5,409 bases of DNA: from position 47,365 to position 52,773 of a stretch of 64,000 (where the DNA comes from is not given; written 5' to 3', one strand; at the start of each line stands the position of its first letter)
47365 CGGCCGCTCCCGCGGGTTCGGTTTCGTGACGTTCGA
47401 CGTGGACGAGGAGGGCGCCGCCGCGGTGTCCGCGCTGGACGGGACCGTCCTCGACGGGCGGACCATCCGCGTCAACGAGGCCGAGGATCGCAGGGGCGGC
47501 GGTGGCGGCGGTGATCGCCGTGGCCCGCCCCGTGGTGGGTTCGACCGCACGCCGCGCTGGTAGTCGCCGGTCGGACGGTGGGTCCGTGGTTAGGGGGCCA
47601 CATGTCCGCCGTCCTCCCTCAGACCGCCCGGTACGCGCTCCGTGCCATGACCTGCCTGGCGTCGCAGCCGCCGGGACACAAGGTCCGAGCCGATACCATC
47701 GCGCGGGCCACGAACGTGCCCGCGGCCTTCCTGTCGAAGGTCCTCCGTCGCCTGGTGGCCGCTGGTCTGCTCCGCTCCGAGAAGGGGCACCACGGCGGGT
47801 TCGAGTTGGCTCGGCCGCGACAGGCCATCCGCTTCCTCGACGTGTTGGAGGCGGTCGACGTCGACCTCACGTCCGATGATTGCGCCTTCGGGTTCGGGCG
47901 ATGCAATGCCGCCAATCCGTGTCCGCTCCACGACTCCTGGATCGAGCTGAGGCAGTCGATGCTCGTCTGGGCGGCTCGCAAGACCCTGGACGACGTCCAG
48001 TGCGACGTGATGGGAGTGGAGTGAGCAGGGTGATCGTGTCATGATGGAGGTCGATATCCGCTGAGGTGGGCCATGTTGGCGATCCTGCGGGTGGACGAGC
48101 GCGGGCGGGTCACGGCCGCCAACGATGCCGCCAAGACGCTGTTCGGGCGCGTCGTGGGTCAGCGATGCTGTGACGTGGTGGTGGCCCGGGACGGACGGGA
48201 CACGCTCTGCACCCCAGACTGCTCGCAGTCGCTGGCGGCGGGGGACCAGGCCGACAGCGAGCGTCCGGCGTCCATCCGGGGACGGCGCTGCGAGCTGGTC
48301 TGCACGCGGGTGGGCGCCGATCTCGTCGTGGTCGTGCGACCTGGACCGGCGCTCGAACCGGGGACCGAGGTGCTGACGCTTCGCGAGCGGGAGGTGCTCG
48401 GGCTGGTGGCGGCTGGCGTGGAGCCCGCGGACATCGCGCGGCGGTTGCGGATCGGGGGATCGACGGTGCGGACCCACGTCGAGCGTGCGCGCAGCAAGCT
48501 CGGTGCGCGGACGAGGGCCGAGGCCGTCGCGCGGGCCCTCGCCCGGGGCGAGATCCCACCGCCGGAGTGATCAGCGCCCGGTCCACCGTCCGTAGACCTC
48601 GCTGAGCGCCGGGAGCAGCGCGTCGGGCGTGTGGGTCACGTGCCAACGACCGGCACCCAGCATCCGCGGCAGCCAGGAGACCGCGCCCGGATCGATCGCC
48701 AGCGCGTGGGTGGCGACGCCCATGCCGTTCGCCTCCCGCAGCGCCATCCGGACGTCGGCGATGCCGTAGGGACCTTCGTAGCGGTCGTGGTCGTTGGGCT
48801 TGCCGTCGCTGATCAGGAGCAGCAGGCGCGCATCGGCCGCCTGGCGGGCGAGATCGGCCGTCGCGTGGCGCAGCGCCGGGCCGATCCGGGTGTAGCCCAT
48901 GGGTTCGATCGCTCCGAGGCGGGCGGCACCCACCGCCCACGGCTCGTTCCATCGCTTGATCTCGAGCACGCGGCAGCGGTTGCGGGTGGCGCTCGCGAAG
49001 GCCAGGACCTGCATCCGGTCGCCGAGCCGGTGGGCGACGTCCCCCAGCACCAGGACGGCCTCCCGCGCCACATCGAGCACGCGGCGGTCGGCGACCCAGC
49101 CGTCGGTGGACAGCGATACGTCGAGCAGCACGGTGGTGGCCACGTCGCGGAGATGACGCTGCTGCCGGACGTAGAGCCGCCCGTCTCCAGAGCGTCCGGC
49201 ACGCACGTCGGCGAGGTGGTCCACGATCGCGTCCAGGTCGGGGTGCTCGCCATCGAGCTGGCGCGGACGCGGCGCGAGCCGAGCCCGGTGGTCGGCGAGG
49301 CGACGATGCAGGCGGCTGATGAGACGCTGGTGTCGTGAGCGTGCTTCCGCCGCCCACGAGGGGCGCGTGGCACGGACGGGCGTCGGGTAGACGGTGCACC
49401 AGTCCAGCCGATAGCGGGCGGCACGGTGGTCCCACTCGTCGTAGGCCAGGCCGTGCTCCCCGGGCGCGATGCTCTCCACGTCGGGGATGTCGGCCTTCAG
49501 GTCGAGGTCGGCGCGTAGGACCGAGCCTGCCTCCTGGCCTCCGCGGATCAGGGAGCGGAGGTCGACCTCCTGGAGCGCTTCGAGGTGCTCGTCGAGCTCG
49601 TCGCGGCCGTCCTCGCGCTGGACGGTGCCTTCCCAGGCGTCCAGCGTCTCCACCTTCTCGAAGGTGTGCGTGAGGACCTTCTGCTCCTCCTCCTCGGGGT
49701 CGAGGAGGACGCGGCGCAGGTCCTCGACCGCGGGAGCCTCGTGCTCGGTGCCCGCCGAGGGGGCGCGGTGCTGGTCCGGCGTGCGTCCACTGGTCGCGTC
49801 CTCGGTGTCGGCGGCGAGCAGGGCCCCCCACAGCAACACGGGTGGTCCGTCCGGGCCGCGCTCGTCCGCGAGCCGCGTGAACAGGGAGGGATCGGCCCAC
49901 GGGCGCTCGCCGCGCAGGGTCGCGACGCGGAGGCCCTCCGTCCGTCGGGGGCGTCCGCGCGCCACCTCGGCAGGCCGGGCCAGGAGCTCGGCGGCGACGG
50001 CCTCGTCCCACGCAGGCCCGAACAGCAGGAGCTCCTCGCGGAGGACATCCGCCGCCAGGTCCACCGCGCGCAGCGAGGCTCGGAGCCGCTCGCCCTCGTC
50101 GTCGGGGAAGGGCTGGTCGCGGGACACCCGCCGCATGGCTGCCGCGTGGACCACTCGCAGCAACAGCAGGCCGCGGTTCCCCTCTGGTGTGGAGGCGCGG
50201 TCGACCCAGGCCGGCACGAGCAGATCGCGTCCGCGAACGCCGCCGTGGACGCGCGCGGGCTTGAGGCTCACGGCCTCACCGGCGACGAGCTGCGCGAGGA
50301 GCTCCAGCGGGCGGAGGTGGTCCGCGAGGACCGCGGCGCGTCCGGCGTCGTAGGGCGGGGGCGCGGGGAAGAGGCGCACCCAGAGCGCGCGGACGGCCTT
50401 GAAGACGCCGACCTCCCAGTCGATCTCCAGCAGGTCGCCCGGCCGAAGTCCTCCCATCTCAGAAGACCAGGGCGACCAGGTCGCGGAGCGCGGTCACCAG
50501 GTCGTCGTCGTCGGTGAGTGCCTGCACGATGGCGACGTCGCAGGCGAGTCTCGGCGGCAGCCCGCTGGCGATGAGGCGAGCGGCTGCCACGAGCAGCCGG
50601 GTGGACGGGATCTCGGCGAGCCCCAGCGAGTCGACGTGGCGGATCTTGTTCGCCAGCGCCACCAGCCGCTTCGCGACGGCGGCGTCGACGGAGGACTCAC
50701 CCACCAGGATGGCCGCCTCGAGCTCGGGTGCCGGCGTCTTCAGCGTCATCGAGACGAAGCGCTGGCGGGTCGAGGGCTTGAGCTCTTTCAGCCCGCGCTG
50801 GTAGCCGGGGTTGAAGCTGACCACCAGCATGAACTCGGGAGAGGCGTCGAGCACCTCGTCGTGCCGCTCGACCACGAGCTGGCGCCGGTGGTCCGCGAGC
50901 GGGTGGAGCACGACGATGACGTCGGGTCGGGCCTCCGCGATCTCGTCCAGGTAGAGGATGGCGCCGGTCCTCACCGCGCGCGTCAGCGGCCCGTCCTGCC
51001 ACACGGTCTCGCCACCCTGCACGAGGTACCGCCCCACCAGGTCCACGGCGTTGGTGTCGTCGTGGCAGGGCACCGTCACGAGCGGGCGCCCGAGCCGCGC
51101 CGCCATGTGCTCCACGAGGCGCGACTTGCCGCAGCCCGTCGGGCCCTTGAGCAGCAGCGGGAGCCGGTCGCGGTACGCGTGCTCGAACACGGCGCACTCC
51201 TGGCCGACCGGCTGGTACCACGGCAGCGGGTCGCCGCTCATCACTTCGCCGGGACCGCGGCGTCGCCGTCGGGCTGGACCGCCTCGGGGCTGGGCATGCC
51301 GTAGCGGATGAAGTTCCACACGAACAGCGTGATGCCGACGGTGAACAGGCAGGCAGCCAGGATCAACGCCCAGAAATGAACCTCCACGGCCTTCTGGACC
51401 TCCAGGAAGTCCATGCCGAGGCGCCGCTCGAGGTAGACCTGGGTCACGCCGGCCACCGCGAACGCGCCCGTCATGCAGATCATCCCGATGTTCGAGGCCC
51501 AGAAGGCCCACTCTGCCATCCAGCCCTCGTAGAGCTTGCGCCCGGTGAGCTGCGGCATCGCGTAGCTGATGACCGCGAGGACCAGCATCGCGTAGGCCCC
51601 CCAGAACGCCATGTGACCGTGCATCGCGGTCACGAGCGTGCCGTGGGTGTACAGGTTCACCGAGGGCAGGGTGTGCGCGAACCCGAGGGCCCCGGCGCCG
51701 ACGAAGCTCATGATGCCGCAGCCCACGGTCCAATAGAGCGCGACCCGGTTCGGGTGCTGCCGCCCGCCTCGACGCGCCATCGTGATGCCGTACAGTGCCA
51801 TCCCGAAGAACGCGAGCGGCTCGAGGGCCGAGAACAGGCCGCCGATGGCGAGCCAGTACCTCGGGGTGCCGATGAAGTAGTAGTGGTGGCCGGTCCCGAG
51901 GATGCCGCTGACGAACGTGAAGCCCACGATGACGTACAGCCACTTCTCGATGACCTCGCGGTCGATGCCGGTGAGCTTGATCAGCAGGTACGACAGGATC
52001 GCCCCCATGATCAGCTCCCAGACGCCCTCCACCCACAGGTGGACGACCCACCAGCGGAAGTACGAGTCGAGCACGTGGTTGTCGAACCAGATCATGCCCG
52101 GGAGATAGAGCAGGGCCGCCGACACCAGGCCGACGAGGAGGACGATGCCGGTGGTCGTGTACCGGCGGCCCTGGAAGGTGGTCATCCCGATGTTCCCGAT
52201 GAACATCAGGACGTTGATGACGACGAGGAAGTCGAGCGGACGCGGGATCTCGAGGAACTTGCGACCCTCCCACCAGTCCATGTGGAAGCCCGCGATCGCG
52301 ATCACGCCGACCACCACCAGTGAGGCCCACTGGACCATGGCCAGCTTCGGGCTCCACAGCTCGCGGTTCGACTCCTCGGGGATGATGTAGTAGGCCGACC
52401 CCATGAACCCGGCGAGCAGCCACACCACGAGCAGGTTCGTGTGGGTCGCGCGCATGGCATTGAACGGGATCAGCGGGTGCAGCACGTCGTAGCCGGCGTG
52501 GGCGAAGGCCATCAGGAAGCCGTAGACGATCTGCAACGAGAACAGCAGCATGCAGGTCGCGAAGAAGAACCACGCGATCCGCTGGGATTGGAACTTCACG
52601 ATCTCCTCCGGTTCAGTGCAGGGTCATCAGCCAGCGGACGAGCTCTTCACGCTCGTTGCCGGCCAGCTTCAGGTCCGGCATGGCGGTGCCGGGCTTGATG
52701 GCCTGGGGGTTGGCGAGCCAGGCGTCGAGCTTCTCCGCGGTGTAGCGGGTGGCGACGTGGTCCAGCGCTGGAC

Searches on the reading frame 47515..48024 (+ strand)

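Call 48: search_protein_families(library=pfam, proteins=[window:47515-48024:+], max_evalue=0.001)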
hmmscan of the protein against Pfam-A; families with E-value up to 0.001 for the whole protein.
window:47515-48024:+ (169 aa): 3 families
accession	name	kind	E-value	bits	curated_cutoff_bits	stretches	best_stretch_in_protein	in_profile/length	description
PF02082.26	Rrf2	-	1.3e-29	103.5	30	1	36-161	3-129/132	Iron-dependent Transcriptional regulator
PF12802.13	MarR_2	-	9.4e-05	22.9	27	1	48-89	14-53/61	MarR family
PF01978.25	TrmB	-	0.00033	20.9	25.6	1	57-92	23-58/68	Sugar-specific transcriptional regulator TrmB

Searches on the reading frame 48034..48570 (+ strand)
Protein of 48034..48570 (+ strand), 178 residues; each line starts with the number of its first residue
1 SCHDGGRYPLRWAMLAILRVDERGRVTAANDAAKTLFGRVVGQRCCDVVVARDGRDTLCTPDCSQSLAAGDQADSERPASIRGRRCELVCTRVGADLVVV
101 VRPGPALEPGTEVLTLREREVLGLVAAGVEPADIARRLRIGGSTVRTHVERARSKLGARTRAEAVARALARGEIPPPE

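Call 48: search_protein_families(library=pfam, proteins=[window:48034-48570:+], max_evalue=0.001)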
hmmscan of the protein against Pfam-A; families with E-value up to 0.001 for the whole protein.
window:48034-48570:+ (178 aa): 2 families
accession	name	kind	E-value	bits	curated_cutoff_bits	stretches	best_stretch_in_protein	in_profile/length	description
PF00196.25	GerE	-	2.8e-13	49.7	23.5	1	113-167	2-56/57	Bacterial regulatory proteins, luxR family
PF08281.18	Sigma70_r4_2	-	5.6e-05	23.2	25.7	1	114-156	11-54/54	Sigma-70, region 4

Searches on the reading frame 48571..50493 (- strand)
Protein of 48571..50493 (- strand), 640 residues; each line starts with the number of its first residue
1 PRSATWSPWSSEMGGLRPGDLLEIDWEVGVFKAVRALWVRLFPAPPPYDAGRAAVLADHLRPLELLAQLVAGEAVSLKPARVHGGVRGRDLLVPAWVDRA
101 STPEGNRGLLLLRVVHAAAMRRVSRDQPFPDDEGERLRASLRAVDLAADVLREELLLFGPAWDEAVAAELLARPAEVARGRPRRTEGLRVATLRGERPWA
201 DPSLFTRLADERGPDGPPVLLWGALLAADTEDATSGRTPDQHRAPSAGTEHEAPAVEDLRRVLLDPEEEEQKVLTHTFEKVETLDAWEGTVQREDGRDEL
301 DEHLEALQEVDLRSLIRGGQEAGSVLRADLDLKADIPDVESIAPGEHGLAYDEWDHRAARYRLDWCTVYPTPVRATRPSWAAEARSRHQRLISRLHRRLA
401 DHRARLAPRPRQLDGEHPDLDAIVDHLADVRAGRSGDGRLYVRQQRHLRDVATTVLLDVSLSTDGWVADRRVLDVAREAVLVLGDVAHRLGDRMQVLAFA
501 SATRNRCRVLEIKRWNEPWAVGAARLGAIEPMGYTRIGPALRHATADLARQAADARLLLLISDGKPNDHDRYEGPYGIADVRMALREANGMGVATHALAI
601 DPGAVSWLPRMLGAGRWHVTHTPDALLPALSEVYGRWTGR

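Call 8: search_protein_families(library=pfam, proteins=[window:48571-50493:-], max_evalue=0.001)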
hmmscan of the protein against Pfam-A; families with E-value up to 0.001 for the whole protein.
window:48571-50493:- (640 aa): 2 families
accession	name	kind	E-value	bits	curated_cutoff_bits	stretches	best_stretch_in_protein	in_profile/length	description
PF13519.12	VWA_2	-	0.00011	23.2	27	1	454-564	2-106/107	von Willebrand factor type A domain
PF00092.34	VWA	-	0.00012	22.8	23.8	1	456-603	5-142/174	von Willebrand factor type A domain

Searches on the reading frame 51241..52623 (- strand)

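Call 8: search_protein_families(library=pfam, proteins=[window:51241-52623:-], max_evalue=0.001)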
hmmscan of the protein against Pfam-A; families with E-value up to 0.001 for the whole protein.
window:51241-52623:- (460 aa): 1 family
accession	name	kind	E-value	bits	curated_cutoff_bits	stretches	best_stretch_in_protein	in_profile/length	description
PF00115.25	COX1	-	2.1e-63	215.1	34.8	1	15-424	1-434/436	Cytochrome C and Quinol oxidase polypeptide I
